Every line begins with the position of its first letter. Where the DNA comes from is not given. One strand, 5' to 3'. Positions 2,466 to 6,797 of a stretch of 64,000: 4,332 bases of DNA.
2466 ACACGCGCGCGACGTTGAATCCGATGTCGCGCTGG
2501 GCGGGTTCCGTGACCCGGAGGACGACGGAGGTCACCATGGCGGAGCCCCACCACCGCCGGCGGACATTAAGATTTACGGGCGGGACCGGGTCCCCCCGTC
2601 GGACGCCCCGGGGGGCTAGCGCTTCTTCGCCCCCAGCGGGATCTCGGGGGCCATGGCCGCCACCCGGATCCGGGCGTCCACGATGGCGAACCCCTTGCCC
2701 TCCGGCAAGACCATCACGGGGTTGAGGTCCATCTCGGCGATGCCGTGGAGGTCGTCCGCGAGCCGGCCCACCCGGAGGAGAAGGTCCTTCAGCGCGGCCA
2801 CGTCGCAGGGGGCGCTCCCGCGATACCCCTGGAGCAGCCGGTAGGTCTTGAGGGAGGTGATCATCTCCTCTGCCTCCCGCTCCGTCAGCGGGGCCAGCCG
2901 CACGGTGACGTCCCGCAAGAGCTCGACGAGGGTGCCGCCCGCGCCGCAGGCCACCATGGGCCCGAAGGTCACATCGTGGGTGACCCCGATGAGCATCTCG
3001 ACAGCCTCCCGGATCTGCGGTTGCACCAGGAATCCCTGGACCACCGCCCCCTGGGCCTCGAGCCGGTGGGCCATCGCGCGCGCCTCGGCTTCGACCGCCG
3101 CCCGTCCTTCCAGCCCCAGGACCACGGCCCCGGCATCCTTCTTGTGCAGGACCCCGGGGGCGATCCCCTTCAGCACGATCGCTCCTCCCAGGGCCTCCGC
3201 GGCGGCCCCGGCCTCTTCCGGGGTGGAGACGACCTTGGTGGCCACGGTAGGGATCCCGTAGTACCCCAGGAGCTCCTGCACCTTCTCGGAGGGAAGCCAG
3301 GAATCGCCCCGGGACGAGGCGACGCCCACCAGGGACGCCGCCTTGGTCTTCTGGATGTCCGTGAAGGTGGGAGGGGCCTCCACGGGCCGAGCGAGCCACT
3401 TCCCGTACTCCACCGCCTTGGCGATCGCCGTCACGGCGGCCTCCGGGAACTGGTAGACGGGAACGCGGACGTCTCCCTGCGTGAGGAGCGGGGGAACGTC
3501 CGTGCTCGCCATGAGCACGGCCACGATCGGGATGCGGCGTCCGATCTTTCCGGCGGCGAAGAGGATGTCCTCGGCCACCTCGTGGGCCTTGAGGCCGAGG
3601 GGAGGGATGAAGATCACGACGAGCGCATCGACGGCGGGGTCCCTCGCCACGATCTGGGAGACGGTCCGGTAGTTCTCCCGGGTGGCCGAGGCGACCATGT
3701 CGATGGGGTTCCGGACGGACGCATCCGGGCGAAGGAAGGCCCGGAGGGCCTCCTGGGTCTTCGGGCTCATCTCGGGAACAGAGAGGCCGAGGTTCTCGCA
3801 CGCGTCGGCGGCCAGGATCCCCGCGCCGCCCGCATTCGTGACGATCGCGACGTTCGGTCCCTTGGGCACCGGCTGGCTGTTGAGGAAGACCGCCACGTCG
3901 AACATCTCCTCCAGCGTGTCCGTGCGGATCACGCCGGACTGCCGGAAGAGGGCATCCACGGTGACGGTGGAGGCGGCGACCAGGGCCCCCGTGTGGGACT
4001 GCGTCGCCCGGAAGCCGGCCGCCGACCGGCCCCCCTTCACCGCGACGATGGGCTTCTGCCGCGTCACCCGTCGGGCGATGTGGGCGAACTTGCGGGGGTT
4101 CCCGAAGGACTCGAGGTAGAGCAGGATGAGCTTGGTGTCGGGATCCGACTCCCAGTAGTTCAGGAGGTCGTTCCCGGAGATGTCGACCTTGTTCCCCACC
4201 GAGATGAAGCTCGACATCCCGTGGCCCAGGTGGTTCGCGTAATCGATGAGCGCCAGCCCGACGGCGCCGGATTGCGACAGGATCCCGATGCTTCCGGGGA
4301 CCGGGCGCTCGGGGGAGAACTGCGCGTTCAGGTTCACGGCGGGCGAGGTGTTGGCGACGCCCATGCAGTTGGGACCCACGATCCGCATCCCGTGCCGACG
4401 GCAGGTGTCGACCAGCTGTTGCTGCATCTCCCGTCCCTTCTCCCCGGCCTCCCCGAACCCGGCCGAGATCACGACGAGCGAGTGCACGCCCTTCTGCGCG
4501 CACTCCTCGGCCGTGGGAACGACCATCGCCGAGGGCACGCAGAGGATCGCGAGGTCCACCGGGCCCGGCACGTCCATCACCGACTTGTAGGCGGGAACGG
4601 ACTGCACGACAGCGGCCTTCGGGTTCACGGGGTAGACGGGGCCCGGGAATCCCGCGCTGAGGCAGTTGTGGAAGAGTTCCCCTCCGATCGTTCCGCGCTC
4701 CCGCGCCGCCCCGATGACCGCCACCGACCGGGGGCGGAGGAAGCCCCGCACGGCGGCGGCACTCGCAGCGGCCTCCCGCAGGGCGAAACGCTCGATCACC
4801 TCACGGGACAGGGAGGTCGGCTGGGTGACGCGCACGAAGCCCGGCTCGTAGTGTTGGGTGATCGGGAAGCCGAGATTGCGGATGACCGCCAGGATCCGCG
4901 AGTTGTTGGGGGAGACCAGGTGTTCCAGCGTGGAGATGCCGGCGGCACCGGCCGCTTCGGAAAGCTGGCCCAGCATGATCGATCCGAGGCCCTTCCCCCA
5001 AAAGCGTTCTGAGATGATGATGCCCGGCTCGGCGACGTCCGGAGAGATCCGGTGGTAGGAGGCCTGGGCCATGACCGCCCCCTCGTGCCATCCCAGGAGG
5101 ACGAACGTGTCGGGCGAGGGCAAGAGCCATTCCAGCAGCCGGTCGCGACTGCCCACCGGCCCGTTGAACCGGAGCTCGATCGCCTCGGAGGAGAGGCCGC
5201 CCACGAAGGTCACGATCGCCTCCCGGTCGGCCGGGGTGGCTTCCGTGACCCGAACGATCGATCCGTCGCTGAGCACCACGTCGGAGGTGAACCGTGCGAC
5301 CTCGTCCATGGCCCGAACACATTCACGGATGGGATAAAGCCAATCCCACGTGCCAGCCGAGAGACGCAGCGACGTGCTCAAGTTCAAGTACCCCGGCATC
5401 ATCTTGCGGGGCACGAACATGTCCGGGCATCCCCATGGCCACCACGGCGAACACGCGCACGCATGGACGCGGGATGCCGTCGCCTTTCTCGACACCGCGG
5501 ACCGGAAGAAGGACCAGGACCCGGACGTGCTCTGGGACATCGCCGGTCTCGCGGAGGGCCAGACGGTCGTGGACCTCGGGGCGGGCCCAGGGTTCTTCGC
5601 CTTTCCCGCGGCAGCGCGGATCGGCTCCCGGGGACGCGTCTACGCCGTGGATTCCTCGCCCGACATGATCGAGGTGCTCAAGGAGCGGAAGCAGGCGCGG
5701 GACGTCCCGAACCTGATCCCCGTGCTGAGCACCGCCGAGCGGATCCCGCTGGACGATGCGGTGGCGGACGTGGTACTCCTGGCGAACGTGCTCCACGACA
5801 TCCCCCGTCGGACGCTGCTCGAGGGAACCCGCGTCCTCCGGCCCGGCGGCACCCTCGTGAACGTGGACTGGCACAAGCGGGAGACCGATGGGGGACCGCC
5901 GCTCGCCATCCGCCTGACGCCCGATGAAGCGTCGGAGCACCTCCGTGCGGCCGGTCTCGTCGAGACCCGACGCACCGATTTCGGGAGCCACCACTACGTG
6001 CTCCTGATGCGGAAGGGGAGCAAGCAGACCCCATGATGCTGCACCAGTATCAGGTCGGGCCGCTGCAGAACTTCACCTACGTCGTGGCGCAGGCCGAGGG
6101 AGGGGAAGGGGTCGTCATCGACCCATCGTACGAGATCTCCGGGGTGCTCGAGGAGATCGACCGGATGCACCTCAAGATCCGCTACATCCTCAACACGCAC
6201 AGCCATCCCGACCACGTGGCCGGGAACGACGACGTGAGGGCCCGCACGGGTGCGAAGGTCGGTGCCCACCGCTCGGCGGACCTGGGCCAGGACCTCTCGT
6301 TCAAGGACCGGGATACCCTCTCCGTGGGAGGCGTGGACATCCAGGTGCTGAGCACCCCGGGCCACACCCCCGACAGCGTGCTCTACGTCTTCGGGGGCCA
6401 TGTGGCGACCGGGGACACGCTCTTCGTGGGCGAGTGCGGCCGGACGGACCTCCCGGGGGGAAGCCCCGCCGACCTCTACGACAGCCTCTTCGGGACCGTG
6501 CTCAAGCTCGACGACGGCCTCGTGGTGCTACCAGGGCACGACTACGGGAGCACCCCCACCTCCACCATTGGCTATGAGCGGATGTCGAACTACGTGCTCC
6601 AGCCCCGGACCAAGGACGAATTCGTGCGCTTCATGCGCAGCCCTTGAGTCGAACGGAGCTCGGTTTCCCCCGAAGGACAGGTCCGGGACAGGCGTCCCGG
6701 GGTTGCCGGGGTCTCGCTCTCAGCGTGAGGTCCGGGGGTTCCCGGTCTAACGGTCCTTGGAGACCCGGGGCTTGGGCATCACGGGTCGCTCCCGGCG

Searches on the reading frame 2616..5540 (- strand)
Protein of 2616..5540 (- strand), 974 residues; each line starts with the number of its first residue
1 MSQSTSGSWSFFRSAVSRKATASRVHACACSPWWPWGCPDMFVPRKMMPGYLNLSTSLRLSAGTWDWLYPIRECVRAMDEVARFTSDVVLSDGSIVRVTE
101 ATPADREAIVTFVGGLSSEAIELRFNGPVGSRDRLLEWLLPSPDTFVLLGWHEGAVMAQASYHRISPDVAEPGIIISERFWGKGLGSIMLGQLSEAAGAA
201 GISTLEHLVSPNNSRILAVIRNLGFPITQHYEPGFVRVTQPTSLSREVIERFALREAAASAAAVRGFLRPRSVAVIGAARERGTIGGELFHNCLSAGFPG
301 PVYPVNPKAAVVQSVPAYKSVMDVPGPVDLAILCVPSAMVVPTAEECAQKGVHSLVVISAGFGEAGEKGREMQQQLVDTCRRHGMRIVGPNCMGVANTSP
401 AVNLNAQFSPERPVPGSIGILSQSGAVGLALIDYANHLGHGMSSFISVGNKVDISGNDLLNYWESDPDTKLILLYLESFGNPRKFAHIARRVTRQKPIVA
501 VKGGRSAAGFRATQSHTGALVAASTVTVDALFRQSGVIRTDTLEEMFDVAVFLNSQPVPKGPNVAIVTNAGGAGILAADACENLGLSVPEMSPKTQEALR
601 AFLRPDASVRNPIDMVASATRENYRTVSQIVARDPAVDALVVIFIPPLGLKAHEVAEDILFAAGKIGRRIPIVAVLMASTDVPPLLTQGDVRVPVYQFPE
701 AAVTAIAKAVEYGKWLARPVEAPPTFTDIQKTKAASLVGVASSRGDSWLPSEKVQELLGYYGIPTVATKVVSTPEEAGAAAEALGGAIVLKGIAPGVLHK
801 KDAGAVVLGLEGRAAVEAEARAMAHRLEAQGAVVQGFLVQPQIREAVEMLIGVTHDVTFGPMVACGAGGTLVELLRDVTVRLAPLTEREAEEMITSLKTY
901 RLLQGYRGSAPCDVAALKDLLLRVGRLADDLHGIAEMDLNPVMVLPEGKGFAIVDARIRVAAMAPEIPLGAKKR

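Call 63: search_protein_families(library=pfam, proteins=[window:2616-5540:-], max_evalue=0.0001)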
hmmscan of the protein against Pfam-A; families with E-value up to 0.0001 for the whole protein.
window:2616-5540:- (974 aa): 7 families
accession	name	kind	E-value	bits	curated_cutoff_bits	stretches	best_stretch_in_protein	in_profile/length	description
PF13549.11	ATP-grasp_5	-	7.5e-71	238.4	27.6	1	741-960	2-221/221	ATP-grasp domain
PF13607.11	Succ_CoA_lig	-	4.1e-53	179.3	27.4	1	415-552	1-137/138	Succinyl-CoA ligase like flavodoxin domain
PF13380.12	CoA_binding_2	-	3.3e-23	82.8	22.8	1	271-397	1-115/116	CoA binding domain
PF19045.5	Ligase_CoA_2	-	4.4e-12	46.8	23.7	1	564-682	1-122/162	Ligase-CoA domain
PF02629.25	CoA_binding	-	6.4e-12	46.5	22.3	1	271-361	4-97/97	CoA binding domain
PF00583.31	Acetyltransf_1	-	1.8e-07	31.9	20.7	1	131-225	20-116/116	Acetyltransferase (GNAT) family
PF13302.13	Acetyltransf_3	-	2.7e-06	28.6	25.4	1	153-225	63-137/138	Acetyltransferase (GNAT) domain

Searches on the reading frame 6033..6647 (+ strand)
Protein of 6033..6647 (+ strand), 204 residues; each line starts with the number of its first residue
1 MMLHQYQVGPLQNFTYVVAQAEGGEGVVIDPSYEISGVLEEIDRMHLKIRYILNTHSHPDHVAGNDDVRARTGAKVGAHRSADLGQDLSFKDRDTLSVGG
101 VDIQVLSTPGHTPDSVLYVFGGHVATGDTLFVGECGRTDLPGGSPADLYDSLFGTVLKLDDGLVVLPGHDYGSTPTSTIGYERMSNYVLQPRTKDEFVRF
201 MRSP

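Call 63: search_protein_families(library=pfam, proteins=[window:6033-6647:+], max_evalue=0.0001)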
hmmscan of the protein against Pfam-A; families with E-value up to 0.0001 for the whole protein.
window:6033-6647:+ (204 aa): 2 families
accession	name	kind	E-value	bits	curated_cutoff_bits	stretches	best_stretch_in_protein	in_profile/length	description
PF00753.33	Lactamase_B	-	1.3e-22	81.1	22.7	2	9-81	2-76/196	Metallo-beta-lactamase superfamily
PF12706.13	Lactamase_B_2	-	2.1e-05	24.7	27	1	27-85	3-67/200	Beta-lactamase superfamily domain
